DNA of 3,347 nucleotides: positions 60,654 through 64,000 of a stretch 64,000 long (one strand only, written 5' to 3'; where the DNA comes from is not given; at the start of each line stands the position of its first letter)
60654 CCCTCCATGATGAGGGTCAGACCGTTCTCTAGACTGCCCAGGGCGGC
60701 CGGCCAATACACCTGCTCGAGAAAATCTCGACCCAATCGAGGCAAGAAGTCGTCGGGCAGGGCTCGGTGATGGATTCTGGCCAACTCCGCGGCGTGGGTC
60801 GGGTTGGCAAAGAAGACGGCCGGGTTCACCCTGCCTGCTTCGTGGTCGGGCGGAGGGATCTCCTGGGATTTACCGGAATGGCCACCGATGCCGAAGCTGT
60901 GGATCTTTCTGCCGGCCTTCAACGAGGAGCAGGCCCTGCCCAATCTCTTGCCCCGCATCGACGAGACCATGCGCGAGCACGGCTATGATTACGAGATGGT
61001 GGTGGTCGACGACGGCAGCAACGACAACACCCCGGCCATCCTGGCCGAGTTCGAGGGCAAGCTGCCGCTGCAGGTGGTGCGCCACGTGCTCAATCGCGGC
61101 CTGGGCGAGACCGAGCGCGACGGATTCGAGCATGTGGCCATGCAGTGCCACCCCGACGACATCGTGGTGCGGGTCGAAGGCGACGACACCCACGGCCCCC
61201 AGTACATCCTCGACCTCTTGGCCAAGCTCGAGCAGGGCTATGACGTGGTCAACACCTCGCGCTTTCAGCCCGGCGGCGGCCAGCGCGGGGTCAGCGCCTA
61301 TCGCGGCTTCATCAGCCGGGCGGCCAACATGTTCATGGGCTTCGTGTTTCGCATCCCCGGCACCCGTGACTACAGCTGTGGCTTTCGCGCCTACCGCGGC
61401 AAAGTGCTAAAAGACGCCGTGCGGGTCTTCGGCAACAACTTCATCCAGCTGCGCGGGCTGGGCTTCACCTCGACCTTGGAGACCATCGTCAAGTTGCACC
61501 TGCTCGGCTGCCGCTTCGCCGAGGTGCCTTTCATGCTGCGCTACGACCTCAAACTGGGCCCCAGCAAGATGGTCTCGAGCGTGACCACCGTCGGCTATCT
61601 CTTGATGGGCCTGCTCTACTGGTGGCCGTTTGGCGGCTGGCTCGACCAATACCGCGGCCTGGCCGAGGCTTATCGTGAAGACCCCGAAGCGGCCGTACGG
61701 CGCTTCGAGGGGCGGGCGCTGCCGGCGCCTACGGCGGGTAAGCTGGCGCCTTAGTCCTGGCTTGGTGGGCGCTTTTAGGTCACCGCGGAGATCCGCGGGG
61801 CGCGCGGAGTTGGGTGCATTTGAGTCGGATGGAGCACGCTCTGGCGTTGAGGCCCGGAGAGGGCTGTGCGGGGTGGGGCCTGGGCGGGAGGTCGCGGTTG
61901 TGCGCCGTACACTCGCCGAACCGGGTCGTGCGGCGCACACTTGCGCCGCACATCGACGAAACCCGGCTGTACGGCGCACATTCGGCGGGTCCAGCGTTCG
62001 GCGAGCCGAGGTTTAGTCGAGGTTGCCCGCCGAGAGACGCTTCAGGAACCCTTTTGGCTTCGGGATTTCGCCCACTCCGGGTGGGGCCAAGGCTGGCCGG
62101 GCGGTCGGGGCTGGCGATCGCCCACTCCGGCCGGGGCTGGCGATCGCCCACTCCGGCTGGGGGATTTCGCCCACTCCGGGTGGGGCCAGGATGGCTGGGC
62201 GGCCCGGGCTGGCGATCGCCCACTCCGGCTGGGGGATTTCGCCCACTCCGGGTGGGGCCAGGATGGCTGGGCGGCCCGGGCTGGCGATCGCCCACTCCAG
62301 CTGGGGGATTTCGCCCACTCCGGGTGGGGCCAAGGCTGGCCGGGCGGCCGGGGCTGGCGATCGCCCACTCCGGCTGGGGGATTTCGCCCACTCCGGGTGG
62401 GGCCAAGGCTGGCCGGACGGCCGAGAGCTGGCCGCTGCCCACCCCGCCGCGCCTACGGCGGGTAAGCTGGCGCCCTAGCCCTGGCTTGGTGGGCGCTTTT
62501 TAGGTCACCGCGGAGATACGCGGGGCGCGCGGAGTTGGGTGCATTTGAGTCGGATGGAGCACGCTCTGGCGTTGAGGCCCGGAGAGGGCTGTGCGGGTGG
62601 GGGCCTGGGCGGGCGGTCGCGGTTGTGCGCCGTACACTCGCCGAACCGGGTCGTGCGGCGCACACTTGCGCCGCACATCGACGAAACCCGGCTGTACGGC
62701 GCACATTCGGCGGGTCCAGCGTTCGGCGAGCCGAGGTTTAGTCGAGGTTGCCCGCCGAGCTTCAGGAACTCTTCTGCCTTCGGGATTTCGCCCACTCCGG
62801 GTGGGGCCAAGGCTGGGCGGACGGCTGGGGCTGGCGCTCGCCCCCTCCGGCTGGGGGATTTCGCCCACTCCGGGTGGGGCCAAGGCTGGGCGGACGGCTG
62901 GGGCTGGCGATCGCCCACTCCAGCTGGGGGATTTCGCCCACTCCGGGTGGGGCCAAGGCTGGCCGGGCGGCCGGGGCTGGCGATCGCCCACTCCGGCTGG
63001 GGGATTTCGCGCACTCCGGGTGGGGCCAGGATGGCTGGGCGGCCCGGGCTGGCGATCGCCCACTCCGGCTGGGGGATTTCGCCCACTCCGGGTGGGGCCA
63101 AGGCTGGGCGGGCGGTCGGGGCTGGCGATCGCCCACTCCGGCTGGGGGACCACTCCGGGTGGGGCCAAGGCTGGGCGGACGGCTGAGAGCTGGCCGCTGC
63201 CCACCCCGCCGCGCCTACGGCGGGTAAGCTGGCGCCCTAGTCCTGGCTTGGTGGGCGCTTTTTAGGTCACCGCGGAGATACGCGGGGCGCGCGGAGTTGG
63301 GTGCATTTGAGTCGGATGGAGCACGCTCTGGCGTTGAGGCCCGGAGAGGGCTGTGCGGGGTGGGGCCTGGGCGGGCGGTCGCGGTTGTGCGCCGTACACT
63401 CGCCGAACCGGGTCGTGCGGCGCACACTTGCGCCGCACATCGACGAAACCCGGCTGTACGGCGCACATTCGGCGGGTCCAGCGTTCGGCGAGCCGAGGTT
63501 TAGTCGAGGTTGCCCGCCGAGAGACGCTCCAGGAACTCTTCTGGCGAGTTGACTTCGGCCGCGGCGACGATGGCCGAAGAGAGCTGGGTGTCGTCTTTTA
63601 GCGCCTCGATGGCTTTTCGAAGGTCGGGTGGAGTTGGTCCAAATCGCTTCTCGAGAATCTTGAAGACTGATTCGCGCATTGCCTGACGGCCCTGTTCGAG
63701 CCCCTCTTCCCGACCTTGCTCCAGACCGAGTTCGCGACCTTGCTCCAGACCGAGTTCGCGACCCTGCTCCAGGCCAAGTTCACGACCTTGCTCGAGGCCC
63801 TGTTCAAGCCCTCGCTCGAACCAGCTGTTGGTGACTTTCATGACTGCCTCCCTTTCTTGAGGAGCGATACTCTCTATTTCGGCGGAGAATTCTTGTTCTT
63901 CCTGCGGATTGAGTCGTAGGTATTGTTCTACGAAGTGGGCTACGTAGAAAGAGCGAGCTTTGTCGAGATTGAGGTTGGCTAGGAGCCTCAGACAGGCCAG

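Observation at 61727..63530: Tandem triplication of a ~740-bp intergenic segment with internal 72-bp mini-repeat arrays bearing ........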

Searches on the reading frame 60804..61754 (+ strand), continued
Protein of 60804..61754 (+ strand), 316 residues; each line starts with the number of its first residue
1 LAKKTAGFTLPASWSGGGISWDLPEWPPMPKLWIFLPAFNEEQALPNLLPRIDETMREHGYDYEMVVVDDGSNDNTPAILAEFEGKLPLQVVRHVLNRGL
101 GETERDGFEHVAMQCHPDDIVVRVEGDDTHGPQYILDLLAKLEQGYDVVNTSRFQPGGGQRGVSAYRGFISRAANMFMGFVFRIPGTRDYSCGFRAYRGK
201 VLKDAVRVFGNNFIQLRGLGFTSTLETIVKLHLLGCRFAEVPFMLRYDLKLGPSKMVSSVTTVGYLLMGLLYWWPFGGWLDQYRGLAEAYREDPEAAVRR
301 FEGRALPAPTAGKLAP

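Call 65: search_protein_families(library=pfam, proteins=[P0243], max_evalue=0.01)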
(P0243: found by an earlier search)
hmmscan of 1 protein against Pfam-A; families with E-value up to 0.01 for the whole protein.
P0243 (342 aa): 4 families
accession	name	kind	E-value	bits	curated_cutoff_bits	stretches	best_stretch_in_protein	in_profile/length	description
PF04754.18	Transposase_31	-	7e-06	26.2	21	1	4-97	2-97/203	Putative transposase, YhgA-like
PF09811.14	Yae1_N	-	0.00014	21.9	27.5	1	240-264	9-33/39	Essential protein Yae1, N terminal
PF14261.11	DUF4351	-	0.0063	17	25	0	280-313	4-37/59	Domain of unknown function (DUF4351)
PF05819.16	NolX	-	0.0084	15.8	26.1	0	299-323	31-55/436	NolX protein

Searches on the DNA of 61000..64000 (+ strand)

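Call 7: search_rna_families(source=window, start=61000, end=64000, threshold=evalue, max_evalue=10)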
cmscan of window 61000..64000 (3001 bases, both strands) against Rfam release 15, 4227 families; matches with E-value up to 10: 8.
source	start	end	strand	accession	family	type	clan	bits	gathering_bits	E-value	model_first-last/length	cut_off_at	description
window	62617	62713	-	RF03465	MIR9666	Gene; miRNA;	-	21.8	88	0.28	1-98/98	no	MIR9666 microRNA precursor family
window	61892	61988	-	RF03465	MIR9666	Gene; miRNA;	-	21.8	88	0.28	1-98/98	no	MIR9666 microRNA precursor family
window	62862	62910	+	RF02440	SpF59_sRNA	Gene; sRNA;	-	19.4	37.2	2.4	1-54/54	no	Streptococcus sRNA SpF59 (ldcC RNA)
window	63835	63860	-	RF01360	CRISPR-DR47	Gene; CRISPR;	-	19.4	39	3.1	1-37/37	no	CRISPR RNA direct repeat element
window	62790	62831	+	RF02440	SpF59_sRNA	Gene; sRNA;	-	18.6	37.2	3.6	2-45/54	no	Streptococcus sRNA SpF59 (ldcC RNA)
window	62103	62157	-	RF04057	MIR1432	Gene; miRNA;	-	18.5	90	6.6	1-89/89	no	MIR1432 microRNA precursor family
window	61707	61779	-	RF01782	ASpks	Gene; antisense;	-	17.5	52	5.6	1-75/75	no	ASpks TB sRNA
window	62825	62844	-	RF01834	fiv_FSE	Cis-reg; frameshift_element;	-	16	53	4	1-20/35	no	ribosomal frameshift site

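Call 38: search_dna_similar(query=window:61755-62460:+, collection=plasmids, mode=distant, max_evalue=0.001)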
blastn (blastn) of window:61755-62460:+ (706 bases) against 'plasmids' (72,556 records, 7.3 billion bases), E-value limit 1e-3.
No match.

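Call 39: search_dna_similar(query=window:61755-62460:+, collection=phages, mode=distant, max_evalue=0.001)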
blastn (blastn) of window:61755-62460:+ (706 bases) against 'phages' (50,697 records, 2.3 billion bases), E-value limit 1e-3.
No match.
